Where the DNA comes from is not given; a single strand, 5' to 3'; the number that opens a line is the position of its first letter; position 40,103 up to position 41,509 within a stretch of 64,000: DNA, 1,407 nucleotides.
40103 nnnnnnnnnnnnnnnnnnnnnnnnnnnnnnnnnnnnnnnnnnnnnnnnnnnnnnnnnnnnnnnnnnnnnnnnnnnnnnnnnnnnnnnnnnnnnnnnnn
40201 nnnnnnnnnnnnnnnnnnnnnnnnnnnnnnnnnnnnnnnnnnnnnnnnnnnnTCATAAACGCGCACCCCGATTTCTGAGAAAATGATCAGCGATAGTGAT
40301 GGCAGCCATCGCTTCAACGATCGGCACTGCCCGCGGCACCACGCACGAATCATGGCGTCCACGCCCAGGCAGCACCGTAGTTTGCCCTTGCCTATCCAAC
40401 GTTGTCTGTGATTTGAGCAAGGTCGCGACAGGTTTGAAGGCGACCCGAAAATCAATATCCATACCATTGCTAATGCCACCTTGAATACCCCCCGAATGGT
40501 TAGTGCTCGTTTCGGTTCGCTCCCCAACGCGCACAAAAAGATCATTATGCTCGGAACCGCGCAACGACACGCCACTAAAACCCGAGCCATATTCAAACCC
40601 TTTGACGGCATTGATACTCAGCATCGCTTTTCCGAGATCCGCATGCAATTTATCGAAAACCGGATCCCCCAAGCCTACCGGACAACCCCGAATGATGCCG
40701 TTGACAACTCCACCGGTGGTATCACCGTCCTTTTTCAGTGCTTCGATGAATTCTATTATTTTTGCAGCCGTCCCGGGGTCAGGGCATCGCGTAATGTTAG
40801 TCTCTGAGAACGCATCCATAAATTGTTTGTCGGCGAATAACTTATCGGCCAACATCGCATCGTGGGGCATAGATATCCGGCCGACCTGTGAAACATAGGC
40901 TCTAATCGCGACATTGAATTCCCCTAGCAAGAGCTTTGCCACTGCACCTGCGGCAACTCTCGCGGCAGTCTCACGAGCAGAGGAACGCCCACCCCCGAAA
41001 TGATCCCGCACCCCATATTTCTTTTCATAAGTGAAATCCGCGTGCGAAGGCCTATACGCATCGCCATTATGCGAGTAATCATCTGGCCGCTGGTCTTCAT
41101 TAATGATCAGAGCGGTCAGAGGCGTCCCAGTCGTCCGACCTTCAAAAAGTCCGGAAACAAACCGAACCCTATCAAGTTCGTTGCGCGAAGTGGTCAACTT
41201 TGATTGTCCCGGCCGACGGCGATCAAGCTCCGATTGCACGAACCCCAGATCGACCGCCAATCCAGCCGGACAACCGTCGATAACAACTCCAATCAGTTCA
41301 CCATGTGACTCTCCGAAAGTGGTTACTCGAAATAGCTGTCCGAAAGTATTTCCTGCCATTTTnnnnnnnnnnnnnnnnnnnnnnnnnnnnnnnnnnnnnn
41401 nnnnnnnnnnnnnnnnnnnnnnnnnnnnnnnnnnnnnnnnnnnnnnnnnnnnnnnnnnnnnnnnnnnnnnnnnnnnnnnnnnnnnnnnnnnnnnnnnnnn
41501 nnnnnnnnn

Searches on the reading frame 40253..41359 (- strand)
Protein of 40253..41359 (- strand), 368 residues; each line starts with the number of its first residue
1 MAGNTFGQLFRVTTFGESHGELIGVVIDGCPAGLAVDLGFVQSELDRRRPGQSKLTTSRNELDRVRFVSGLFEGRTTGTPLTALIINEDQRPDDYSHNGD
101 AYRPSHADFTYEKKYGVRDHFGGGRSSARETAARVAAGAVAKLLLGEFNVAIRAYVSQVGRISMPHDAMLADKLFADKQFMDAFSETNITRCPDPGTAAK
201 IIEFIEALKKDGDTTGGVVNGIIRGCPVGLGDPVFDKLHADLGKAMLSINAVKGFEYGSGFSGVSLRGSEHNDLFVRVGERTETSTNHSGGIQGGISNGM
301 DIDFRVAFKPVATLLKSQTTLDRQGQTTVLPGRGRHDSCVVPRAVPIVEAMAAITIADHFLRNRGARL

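Call 34: search_protein_families(library=pfam, max_evalue=0.00001, proteins=[window:40253-41359:-])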
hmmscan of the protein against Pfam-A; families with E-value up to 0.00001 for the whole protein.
window:40253-41359:- (368 aa): 1 family
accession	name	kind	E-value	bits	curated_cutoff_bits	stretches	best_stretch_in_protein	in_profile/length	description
PF01264.26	Chorismate_synt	-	1.3e-133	445.2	27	1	10-361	1-327/327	Chorismate synthase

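Call 62: find_homologous_proteins(query=window:40253-41359:-, max_evalue=1e-80)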
Query window:40253-41359:- (368 aa): 7999 proteins with E <= 1e-80 among 8000 candidates; the best 120 are listed.
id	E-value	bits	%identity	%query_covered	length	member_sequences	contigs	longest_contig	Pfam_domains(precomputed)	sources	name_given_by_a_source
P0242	1.8e-243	825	100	100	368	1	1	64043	PF01264.27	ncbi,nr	ncbi:MAG: chorismate synthase [Candidatus Riflebacteria bacterium]|nr:chorismate synthase [Candidatu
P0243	6.5e-165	567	70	100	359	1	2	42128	PF01264.27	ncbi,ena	-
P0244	1.4e-164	565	69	100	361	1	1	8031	PF01264.27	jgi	jgi:chorismate synthase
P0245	2.2e-164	565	68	100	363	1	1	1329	PF01264.27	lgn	-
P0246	2.8e-164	564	68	100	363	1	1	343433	PF01264.27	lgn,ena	-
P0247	5.7e-164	563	69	100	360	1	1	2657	PF01264.27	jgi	jgi:chorismate synthase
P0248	2.1e-163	562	69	100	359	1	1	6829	PF01264.27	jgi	jgi:chorismate synthase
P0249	7.1e-163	560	68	100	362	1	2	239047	PF01264.27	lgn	-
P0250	1.1e-162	559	68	100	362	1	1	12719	PF01264.27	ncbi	ncbi:MAG: chorismate synthase [Bdellovibrionia bacterium]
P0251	1.1e-162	559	69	100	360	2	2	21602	PF01264.27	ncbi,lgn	-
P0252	3.1e-162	558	67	100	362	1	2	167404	PF01264.27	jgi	jgi:chorismate synthase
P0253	3.7e-162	557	69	100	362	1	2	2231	PF01264.27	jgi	jgi:chorismate synthase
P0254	5.1e-162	557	68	100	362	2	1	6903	PF01264.27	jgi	jgi:chorismate synthase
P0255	7.2e-162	556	68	100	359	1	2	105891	PF01264.27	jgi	jgi:chorismate synthase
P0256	8.5e-162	556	68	99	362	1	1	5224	PF01264.27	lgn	-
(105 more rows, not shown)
